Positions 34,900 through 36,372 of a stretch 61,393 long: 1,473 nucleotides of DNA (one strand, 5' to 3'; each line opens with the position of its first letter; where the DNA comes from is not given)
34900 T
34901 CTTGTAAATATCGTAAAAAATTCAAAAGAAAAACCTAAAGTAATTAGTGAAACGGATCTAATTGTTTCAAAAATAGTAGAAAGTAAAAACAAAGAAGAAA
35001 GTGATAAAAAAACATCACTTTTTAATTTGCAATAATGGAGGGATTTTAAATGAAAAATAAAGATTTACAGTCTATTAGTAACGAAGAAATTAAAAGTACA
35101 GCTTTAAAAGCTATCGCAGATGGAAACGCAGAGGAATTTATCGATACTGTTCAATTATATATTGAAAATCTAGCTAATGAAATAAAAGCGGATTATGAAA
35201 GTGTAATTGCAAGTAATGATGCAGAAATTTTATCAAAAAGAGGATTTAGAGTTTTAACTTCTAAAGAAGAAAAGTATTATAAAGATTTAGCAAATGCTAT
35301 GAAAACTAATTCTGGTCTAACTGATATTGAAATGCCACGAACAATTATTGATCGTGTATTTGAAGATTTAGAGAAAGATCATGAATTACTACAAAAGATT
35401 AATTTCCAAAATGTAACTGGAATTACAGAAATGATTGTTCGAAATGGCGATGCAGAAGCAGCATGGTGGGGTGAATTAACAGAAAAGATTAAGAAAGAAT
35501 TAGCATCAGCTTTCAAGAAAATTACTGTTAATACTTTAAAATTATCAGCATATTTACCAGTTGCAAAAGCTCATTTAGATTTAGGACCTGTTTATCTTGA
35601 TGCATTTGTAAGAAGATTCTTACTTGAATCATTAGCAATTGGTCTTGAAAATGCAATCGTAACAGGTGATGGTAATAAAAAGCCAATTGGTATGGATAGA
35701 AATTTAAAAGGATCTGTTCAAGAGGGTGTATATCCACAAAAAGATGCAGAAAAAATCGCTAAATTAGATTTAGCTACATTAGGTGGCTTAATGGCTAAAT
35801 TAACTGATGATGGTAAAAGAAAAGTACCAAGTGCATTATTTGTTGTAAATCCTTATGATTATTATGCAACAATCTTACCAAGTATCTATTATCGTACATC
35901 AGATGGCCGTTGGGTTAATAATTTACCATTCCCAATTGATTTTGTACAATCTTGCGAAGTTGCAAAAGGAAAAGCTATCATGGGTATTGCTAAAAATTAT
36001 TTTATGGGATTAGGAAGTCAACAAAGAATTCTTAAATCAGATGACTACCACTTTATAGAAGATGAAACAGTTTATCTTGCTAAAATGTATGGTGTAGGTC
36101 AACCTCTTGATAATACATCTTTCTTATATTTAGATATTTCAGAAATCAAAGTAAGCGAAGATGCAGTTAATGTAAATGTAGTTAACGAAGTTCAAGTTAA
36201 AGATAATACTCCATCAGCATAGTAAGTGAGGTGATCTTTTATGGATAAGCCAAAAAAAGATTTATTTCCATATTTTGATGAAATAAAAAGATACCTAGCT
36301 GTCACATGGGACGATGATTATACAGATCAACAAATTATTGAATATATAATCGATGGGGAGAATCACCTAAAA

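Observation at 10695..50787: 38-kb prophage splits comEC at its metallo-beta-lactamase motif; precise excision rebuilds an in-frame gene (candidate phage regulatory switch on DNA uptake)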

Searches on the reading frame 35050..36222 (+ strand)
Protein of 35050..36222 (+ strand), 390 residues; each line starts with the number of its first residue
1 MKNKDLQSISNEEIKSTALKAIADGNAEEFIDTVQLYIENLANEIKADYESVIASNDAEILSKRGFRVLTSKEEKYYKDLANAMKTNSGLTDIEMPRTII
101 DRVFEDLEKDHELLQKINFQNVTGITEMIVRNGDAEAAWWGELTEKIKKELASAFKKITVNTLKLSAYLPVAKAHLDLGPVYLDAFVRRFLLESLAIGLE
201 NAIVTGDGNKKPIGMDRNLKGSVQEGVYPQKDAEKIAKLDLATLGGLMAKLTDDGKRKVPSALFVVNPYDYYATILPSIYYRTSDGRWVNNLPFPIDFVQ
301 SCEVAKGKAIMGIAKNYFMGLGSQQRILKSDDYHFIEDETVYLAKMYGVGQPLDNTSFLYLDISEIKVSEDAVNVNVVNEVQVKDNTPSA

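Call 8: search_protein_families(library=phrogs, proteins=[window:35050-36222:+])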
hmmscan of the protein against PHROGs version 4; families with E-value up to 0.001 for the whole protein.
window:35050-36222:+ (390 aa): 2 families
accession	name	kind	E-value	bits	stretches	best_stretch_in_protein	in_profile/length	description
phrog_10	-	head and packaging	5.4e-40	139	1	7-369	270-641/752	major head protein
phrog_617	-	head and packaging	4e-06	27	1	130-217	390-475/626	major head protein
